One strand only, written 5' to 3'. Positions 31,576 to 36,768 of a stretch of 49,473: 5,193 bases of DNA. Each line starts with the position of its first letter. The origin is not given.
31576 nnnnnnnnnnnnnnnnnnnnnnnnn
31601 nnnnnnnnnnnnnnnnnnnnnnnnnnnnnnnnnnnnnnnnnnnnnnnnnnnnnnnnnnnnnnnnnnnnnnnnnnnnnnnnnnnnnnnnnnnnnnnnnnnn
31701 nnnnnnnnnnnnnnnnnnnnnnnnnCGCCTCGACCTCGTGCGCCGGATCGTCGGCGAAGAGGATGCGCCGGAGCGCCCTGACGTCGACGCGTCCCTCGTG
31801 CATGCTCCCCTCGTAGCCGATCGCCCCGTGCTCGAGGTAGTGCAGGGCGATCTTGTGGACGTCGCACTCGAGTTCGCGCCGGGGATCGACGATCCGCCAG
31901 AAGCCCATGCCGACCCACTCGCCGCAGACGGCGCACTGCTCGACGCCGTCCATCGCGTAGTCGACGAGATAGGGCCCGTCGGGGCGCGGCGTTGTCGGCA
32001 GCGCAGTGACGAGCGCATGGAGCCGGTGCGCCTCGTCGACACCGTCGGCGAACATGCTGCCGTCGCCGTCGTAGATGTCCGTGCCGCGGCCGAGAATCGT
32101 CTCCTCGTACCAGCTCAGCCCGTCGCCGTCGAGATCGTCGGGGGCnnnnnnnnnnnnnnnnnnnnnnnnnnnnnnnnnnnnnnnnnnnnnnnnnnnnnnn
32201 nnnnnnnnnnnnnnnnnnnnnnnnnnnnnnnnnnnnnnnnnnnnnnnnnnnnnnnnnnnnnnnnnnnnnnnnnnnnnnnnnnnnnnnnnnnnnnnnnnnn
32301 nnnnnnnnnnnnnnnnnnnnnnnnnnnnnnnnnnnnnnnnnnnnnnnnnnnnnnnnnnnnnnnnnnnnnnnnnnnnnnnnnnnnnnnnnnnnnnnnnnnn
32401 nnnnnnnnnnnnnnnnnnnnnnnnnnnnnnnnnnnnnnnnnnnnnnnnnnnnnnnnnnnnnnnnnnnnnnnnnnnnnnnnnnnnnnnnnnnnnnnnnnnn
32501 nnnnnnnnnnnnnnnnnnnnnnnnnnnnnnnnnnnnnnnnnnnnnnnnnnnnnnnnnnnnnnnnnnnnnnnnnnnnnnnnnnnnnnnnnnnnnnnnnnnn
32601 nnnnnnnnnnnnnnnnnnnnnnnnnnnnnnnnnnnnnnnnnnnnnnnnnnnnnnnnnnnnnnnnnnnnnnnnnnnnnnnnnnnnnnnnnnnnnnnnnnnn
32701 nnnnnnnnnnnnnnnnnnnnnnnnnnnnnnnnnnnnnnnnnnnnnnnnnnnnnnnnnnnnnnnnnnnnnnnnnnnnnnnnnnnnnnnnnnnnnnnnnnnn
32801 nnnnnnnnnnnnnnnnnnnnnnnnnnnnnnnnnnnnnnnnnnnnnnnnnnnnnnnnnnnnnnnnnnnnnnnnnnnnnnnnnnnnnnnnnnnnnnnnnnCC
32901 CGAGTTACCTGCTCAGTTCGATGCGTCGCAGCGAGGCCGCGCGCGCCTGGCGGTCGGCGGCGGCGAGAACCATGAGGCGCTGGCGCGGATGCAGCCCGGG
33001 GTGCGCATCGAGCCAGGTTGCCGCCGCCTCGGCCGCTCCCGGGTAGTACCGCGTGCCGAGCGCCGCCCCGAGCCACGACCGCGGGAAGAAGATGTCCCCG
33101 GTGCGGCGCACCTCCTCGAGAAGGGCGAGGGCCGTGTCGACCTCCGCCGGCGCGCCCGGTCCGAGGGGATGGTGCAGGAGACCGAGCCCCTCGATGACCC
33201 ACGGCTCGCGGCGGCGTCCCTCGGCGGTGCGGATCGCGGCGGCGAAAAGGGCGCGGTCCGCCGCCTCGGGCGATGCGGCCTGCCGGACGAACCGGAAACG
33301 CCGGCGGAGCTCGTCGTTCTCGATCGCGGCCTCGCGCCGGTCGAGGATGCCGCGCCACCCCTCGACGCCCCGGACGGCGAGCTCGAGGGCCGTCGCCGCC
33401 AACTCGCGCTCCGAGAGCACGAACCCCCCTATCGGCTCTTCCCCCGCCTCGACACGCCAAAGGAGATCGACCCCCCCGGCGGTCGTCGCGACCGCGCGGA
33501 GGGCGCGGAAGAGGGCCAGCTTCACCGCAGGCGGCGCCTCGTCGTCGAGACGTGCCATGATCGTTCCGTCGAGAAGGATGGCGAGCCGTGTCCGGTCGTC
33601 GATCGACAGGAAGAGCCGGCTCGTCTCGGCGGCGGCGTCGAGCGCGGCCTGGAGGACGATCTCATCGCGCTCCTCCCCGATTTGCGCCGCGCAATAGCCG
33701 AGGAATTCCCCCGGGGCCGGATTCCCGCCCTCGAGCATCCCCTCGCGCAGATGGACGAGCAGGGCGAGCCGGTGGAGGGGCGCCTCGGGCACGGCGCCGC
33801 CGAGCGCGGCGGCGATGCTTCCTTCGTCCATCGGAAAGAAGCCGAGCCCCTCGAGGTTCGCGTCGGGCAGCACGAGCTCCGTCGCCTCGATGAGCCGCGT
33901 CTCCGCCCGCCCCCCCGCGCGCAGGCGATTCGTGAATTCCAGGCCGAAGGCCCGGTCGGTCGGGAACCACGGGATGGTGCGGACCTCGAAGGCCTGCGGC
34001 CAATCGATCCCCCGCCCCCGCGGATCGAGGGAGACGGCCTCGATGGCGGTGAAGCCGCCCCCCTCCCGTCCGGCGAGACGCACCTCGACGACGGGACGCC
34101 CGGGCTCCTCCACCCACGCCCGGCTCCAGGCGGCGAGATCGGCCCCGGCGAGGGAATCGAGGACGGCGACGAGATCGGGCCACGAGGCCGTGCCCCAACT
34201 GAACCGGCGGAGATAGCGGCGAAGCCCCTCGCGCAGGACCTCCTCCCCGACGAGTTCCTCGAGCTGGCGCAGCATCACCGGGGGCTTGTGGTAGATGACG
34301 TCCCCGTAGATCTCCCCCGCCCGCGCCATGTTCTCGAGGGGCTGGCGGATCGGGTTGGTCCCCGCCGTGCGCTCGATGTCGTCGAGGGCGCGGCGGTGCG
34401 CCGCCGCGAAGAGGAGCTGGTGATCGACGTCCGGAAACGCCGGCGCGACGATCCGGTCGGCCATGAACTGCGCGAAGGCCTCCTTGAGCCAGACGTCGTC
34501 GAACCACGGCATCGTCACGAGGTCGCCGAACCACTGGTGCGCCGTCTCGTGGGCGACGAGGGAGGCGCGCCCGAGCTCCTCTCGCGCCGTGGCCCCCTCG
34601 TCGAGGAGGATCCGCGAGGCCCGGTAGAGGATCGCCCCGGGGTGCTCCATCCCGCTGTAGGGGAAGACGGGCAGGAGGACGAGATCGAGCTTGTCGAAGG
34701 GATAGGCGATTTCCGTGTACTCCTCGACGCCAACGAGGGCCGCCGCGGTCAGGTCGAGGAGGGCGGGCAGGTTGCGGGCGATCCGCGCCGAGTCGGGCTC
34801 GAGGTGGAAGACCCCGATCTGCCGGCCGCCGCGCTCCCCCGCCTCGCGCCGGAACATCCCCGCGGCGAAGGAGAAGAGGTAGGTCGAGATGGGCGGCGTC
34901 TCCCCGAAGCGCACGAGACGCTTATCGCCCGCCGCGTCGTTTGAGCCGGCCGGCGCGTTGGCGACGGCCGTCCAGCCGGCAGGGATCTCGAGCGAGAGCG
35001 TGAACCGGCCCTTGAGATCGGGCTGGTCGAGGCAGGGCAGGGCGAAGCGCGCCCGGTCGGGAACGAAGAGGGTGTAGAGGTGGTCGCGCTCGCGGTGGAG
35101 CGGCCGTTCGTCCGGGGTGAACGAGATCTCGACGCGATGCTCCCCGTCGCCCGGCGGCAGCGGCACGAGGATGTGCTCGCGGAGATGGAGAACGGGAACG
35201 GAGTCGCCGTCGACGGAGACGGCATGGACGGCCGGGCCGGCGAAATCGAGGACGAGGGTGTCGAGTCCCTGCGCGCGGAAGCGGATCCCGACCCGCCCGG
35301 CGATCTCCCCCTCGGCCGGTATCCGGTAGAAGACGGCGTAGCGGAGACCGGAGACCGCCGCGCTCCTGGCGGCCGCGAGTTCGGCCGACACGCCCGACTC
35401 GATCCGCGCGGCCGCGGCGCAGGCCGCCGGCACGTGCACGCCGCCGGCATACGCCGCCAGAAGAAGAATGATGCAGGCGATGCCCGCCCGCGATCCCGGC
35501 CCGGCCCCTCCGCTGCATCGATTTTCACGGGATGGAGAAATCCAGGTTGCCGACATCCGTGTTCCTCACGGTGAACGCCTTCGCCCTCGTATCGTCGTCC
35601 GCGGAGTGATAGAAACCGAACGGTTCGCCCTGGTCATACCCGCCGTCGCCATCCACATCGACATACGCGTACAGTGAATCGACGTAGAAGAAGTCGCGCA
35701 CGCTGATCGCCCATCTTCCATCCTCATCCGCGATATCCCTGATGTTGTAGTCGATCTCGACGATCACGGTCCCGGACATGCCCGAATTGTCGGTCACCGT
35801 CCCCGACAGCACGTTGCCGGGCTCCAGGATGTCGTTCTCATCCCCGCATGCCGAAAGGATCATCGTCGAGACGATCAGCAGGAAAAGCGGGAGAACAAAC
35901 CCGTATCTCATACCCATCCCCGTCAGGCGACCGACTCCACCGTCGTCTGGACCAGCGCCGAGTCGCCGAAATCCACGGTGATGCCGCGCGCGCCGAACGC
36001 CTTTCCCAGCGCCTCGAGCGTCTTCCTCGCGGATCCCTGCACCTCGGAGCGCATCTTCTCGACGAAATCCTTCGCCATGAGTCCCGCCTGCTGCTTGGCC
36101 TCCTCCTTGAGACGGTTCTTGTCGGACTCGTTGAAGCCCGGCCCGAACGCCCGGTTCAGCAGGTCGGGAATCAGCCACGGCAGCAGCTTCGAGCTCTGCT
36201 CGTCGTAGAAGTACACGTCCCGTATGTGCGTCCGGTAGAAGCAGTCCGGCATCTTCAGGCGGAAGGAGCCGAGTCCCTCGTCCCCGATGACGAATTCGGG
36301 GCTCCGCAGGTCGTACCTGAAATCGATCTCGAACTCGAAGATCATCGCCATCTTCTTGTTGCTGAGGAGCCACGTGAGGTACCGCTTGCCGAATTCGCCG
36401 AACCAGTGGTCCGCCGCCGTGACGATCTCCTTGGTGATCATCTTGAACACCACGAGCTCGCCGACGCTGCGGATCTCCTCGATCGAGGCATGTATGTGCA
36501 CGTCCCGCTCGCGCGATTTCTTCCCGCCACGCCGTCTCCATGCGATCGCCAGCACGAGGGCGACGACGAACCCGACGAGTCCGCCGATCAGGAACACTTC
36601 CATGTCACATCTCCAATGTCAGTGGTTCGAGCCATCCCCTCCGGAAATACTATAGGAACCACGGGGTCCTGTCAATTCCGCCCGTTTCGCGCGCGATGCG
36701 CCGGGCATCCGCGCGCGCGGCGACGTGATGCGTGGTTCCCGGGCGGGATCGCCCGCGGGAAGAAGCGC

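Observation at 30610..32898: T9SS cargo with three CxxC/His modules, Asp-rich calcium-type linkers, an N-terminal Cys-rich domain and an internal signal-peptide-like segment with no start codon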

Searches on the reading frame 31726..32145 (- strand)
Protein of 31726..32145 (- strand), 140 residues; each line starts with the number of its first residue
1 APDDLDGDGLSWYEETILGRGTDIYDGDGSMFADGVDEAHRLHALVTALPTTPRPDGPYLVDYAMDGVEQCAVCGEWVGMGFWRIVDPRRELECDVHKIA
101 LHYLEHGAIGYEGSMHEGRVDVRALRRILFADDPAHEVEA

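Call 37: predict_structure(alignment_id=A3)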
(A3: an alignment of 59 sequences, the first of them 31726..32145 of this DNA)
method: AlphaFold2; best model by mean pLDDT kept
length: 140 residues; sequences in the alignment: 59
mean_pLDDT: 93.7   pTM: 0.86
mean pLDDT of the five models: 93.7, 93.6, 93.5, 93.5, 93.2
residues with pLDDT >= 90: 129; 70-90: 2; 50-70: 7; < 50: 2
segments of 3 or more residues with pLDDT < 50: none
pLDDT, mean of each block of 10 residues (from residue 1): 95 94 96 97 98 97 98 97 97 98 98 96 94 56
secondary structure, 60 per line:
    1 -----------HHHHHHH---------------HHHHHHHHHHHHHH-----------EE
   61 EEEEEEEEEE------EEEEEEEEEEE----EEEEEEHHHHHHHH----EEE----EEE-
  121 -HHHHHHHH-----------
elements in order: H12-18 H34-47 E59-70 E77-87 E92-97 H98-105 E110-112 E117-119 H122-129

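Call 75: fold_search(model_id=the predicted structure, library=pdb)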
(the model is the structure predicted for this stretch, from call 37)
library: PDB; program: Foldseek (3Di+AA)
matches with E <= 10: 436; with E <= 0.001: 0
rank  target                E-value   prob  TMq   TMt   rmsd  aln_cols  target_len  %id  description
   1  2nvn                  5.1e-01  0.13  0.21  0.24  12.9        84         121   13  Crystal structure of a protein with a cupin-like fold and unknown function (YP_400729.1) from Synechococcus SP. PCC 7942 (released 2006-12-12)
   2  6lof_D                5.7e-01  0.33  0.17  0.35   5.7        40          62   20  Crystal structure of ZsYellow soaked by Cu2+ (released 2020-01-22)
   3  6lof_C                6.9e-01  0.13  0.15  0.31   9.7        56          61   18  Crystal structure of ZsYellow soaked by Cu2+ (released 2020-01-22)
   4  7b9v_D                6.9e-01  0.03  0.14  0.11  19.2       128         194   13  Yeast C complex spliceosome at 2.8 Angstrom resolution with Prp18/Slu7 bound (released 2021-03-10)
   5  2vvj_aa               8.2e-01  0.33  0.19  0.39   6.8        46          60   13  IrisFP fluorescent protein in its red form, cis conformation (released 2008-08-12)
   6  7pd7_A                8.7e-01  0.03  0.15  0.09  15.2       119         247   10  Crocagin methyl transferase CgnL (released 2022-08-17)
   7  5mrc_F                9.3e-01  0.11  0.21  0.17   5.3        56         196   16  Structure of the yeast mitochondrial ribosome - Class A (released 2017-02-15)
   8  7pd7_B                9.3e-01  0.03  0.15  0.09  14.9       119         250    9  Crocagin methyl transferase CgnL (released 2022-08-17)
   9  2vvj_cc               9.8e-01  0.25  0.19  0.37   7.8        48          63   12  IrisFP fluorescent protein in its red form, cis conformation (released 2008-08-12)
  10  9h80_A                9.8e-01  0.10  0.23  0.21  10.2       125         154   10  Structure of the outer membrane exopolysaccharide transporter PelBC (released 2025-06-11)
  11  2dix_MODEL_1_A        9.8e-01  0.07  0.19  0.27   7.4        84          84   10  Solution structure of the DSRM domain of Protein activator of the interferon-induced protein kinase (released 2006-09-30)
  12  2mz8_MODEL_1_A        9.8e-01  0.07  0.17  0.18  13.3        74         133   11  Solution NMR structure of Salmonella Typhimurium transcriptional regulator protein Crl (released 2015-12-23)
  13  7pd7_D                9.8e-01  0.04  0.15  0.09  14.9       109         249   11  Crocagin methyl transferase CgnL (released 2022-08-17)
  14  2a50_A                1.2e+00  0.06  0.15  0.28  10.1        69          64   13  fluorescent protein asFP595, wt, off-state (released 2005-08-16)
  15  4by6_E                1.3e+00  0.08  0.18  0.15  10.2        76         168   17  Yeast Not1-Not2-Not5 complex (released 2013-10-16)
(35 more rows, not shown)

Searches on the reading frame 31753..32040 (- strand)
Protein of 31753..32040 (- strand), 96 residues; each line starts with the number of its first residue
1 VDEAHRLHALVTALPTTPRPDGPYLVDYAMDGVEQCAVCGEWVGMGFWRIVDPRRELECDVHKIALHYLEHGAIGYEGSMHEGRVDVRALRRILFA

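Call 48: find_homologous_proteins(query=A4, max_evalue=0.001)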
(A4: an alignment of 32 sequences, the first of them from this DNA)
Query A4 (32 sequences): 296 candidates shared short words with the query, none scored E <= 0.001.

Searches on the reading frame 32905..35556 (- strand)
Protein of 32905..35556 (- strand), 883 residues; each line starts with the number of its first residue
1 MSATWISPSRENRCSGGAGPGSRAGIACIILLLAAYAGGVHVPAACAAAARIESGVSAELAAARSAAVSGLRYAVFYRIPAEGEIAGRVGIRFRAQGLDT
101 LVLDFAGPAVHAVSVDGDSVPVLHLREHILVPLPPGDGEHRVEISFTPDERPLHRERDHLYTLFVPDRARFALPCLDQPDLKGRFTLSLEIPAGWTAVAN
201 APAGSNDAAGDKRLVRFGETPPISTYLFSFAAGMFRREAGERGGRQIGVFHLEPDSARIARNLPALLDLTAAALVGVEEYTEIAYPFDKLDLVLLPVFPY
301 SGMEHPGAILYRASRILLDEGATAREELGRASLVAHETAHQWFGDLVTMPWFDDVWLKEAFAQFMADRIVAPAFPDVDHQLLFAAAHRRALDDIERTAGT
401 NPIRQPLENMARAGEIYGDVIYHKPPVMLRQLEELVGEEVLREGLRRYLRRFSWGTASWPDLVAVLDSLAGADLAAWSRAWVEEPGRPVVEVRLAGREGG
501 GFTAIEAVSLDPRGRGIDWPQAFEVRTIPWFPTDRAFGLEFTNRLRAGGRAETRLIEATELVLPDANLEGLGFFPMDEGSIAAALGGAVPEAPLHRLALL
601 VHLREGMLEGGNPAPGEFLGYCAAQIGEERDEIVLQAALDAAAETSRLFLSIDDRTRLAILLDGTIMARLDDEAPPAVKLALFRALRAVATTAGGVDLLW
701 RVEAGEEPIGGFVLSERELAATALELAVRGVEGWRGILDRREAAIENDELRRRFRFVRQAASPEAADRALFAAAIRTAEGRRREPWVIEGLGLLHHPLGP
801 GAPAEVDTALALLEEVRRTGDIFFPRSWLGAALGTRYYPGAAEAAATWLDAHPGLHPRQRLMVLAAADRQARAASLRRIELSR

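Call 67: search_protein_families(library=pfam, proteins=[window:32905-35556:-], max_evalue=0.00001)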
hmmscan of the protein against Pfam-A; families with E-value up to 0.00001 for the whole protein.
window:32905-35556:- (883 aa): 2 families
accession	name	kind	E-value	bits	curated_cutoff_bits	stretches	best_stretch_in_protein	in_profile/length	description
PF01433.26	Peptidase_M1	-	6e-47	160.5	27.7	1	267-481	3-218/218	Peptidase family M1 domain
PF17900.6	Peptidase_M1_N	-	7.3e-13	49.5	25.8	1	161-227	119-186/186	Peptidase M1 N-terminal domain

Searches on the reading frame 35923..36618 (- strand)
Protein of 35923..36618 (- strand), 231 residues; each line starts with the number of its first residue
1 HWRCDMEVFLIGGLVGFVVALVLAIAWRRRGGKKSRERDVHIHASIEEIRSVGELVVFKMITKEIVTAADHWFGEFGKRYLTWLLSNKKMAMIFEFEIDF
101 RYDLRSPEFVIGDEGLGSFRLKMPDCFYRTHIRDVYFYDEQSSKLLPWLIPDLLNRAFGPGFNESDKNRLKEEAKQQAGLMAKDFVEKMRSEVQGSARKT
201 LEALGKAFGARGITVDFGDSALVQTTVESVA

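Call 67: search_protein_families(library=pfam, proteins=[window:35923-36618:-], max_evalue=0.00001)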
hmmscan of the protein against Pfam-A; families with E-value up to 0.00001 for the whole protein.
window:35923-36618:- (231 aa): 1 family
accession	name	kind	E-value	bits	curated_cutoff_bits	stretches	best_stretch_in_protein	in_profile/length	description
PF14014.11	DUF4230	-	6.7e-09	36.4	27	1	47-213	1-146/148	Protein of unknown function (DUF4230)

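Call 68: search_protein_families(library=ncbifam, proteins=[window:35923-36618:-], max_evalue=0.001)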
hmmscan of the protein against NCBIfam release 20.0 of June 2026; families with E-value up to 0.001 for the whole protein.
window:35923-36618:- (231 aa): 0 families
